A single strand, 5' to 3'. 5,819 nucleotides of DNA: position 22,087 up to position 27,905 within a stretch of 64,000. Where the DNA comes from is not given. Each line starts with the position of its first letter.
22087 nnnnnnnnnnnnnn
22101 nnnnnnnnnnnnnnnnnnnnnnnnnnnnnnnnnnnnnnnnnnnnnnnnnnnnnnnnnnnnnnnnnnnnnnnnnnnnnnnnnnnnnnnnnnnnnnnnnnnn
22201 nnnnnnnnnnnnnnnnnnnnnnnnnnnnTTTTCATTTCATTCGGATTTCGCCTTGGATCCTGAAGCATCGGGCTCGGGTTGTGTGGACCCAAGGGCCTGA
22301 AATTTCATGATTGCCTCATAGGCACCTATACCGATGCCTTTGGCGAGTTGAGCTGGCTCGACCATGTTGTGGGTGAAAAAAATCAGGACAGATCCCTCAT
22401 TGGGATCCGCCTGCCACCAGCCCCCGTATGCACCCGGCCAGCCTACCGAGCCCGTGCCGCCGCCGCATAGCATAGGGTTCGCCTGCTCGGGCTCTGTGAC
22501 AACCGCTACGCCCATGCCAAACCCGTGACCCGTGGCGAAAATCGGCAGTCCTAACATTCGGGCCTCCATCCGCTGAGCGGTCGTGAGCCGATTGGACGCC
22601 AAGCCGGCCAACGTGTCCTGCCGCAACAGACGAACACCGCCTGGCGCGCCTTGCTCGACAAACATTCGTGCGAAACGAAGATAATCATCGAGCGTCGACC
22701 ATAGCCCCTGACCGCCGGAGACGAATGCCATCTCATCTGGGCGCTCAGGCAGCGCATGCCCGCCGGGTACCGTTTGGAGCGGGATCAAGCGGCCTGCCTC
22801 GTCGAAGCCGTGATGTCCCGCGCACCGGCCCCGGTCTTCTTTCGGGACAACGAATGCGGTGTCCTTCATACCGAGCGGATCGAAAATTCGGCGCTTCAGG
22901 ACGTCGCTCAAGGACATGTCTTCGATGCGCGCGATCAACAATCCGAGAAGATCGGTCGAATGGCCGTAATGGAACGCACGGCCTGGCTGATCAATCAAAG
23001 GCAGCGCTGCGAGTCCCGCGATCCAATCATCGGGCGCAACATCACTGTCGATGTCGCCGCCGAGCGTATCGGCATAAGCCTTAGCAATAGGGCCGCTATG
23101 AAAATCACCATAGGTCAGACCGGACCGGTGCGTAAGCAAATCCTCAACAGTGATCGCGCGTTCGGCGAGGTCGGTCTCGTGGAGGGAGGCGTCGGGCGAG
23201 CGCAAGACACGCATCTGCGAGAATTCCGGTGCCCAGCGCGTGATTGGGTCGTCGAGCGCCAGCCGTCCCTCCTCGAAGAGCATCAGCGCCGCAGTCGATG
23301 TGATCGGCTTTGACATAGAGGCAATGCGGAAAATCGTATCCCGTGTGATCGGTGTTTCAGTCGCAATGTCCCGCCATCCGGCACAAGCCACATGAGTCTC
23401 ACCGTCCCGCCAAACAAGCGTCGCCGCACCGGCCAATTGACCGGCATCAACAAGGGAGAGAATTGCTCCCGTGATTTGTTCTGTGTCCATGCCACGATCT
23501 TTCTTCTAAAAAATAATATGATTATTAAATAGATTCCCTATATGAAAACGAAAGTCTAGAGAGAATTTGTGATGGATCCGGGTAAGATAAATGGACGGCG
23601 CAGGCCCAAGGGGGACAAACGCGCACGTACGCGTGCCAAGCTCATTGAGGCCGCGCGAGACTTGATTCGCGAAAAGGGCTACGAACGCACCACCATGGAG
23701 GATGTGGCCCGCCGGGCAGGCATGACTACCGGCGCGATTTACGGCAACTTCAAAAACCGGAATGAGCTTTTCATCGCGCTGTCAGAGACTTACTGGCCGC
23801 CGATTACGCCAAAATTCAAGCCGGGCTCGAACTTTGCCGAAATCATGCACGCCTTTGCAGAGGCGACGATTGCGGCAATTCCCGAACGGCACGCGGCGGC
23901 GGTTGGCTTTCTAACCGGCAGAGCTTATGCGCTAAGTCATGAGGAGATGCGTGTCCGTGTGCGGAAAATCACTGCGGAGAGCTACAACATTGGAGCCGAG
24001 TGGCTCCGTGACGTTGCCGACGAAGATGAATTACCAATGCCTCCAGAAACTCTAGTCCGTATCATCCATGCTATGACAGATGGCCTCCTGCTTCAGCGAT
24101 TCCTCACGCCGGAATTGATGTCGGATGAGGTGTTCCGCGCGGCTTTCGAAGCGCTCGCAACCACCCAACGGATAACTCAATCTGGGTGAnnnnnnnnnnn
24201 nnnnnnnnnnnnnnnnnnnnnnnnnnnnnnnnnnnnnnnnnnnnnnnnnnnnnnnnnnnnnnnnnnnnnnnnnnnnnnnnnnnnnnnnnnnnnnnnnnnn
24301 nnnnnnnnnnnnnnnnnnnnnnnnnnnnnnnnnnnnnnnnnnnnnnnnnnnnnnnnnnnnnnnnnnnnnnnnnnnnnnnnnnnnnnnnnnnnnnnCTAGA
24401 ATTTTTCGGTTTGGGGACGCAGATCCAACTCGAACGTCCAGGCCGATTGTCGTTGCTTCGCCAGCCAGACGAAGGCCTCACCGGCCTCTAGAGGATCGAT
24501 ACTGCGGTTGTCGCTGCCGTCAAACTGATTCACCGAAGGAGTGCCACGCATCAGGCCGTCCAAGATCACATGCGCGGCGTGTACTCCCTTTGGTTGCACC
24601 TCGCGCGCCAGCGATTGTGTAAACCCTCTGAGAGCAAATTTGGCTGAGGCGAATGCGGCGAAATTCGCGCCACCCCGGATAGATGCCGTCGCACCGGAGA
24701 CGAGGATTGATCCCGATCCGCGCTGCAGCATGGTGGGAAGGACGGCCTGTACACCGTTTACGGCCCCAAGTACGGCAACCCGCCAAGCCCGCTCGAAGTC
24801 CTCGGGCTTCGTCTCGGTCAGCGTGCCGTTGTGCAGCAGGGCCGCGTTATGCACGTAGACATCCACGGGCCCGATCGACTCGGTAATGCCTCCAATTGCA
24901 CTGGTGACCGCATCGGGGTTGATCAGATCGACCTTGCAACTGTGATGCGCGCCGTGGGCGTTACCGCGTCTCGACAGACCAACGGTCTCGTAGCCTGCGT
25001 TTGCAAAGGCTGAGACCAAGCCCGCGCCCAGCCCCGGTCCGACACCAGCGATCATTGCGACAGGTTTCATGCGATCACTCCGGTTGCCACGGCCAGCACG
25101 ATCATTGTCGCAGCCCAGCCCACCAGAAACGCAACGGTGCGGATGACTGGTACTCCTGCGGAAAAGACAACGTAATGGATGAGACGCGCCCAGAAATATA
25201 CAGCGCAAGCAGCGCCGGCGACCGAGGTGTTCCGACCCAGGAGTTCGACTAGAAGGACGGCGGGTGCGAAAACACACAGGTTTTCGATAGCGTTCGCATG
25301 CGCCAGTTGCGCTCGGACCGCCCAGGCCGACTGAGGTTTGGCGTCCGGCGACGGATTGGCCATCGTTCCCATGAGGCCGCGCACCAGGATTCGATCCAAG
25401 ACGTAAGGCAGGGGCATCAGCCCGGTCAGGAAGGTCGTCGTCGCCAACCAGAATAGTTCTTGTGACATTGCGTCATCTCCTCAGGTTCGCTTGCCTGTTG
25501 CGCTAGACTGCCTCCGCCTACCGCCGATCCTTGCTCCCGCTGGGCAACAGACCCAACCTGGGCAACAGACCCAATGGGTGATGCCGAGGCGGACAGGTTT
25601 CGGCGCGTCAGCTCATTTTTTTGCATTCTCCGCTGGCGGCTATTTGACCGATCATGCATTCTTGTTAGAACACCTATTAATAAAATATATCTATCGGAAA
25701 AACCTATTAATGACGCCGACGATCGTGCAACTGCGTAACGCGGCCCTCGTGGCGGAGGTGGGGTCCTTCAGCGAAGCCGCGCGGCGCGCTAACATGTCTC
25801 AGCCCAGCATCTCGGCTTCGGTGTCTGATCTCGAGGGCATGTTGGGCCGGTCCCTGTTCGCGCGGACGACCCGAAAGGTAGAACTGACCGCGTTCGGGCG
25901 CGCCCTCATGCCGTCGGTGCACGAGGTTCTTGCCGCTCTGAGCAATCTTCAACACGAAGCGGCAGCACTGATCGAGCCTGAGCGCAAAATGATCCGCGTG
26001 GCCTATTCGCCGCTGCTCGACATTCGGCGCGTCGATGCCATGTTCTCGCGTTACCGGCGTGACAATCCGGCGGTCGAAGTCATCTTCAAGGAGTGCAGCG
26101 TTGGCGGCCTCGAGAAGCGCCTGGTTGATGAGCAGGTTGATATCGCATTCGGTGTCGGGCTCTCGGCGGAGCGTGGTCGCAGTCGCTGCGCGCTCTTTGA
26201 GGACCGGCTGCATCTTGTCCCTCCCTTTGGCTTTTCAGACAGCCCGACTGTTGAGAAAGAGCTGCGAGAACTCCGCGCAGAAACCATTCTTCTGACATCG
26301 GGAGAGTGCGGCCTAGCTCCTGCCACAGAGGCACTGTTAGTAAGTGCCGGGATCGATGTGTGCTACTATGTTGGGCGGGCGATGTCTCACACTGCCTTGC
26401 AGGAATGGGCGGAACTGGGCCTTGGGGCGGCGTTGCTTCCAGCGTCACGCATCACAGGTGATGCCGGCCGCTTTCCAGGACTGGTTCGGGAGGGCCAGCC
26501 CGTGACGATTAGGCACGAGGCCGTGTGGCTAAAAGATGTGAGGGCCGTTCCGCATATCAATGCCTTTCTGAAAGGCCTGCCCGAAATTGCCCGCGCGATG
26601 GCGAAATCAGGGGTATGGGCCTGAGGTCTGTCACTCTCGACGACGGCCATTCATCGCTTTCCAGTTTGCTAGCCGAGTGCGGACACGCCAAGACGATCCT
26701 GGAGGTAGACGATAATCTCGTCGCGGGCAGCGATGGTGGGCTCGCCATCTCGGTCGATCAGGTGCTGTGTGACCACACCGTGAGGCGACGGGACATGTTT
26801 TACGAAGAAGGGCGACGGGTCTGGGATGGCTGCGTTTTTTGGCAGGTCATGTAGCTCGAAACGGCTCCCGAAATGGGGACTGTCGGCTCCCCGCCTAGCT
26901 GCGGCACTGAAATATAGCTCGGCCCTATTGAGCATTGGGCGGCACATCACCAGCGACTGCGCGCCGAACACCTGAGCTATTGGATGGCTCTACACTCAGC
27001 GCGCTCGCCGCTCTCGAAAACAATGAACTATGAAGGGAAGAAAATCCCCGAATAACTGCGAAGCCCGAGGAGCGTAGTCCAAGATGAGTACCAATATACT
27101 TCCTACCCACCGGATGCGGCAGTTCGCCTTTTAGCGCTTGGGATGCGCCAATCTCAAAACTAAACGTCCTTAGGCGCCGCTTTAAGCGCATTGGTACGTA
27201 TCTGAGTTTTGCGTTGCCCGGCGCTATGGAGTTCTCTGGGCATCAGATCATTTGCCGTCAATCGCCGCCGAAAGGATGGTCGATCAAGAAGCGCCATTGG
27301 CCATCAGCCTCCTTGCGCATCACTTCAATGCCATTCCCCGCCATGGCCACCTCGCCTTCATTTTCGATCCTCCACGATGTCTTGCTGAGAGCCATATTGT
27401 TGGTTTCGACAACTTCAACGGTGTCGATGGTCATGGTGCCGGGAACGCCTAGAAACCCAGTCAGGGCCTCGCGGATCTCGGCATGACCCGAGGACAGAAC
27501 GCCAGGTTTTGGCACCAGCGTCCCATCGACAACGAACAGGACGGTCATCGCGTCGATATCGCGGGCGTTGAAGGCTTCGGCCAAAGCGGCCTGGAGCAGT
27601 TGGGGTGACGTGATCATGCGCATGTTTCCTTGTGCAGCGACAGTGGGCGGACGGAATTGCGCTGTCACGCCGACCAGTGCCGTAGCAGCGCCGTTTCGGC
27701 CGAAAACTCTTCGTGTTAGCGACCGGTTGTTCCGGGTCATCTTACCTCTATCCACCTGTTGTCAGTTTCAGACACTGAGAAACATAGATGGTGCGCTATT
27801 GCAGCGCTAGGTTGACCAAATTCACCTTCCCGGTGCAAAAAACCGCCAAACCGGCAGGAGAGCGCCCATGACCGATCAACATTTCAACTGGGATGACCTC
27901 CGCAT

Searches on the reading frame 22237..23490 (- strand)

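Call 30: search_protein_families(library=pfam, proteins=[window:22237-23490:-], max_evalue=0.001)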
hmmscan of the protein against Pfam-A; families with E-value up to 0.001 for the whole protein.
window:22237-23490:- (417 aa): 1 family
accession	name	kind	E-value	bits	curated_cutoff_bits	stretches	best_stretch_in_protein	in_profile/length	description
PF00144.29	Beta-lactamase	-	3.7e-65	220.7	27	1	13-378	8-313/329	Beta-lactamase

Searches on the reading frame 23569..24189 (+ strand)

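Call 30: search_protein_families(library=pfam, proteins=[window:23569-24189:+], max_evalue=0.001)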
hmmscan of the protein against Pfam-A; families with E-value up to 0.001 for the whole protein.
window:23569-24189:+ (206 aa): 3 families
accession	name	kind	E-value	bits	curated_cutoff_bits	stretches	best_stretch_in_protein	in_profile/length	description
PF00440.29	TetR_N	-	4.9e-17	61.9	24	1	25-71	1-47/47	Bacterial regulatory proteins, tetR family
PF13977.11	TetR_C_6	-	6.4e-08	33.2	27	1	93-197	5-110/115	BetI-type transcriptional repressor, C-terminal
PF17940.6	TetR_C_31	-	7.8e-05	23.2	27.4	1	130-197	39-105/107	Tetracyclin repressor-like, C-terminal domain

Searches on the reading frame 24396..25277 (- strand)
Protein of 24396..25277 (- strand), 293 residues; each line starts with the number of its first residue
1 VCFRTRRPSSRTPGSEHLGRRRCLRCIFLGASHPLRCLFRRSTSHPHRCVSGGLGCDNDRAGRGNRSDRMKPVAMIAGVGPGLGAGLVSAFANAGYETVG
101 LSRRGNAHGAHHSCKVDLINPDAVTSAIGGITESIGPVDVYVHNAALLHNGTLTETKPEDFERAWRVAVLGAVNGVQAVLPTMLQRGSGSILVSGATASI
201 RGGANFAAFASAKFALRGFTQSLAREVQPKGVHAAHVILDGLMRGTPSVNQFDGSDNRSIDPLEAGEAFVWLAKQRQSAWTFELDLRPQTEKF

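Call 30: search_protein_families(library=pfam, proteins=[window:24396-25277:-], max_evalue=0.001)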
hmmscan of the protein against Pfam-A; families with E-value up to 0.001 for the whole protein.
window:24396-25277:- (293 aa): 3 families
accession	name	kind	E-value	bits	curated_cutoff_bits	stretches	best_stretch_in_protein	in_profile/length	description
PF00106.31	adh_short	-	1.5e-28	100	26.6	1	73-237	2-177/195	short chain dehydrogenase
PF13561.12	adh_short_C2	-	1.3e-23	84.3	27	1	82-253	7-185/236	Enoyl-(Acyl carrier protein) reductase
PF08659.16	KR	-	2e-06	28.3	22.6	1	112-226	56-166/180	KR domain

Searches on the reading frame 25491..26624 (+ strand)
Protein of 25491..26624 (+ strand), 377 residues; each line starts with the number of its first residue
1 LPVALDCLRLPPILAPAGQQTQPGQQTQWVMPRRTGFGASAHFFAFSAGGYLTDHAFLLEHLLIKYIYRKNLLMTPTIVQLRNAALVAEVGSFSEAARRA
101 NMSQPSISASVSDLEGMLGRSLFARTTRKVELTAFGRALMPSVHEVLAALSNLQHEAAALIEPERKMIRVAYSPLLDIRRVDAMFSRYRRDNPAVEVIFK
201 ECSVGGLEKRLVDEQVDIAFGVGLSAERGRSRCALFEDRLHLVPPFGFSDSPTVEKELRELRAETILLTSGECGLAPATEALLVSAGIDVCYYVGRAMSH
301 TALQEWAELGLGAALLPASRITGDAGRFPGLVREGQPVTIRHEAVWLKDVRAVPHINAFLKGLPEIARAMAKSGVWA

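Call 30: search_protein_families(library=pfam, proteins=[window:25491-26624:+], max_evalue=0.001)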
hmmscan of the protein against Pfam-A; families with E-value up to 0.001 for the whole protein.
window:25491-26624:+ (377 aa): 2 families
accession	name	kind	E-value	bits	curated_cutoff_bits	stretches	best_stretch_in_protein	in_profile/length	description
PF00126.33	HTH_1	-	2.7e-17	62.9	26.6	1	80-137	3-60/60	Bacterial regulatory helix-turn-helix protein, lysR family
PF03466.25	LysR_substrate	-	3.8e-17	62.8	28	1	164-361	4-202/209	LysR substrate binding domain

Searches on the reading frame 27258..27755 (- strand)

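Call 30: search_protein_families(library=pfam, proteins=[window:27258-27755:-], max_evalue=0.001)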
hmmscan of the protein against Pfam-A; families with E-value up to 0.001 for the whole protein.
window:27258-27755:- (165 aa): 2 families
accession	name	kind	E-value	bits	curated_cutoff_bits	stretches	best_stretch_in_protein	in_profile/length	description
PF12680.13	SnoaL_2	-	3.3e-08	34.5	27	1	57-155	3-100/102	SnoaL-like domain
PF14534.12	DUF4440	-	1.9e-07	32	25.2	1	54-155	4-106/107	Domain of unknown function (DUF4440)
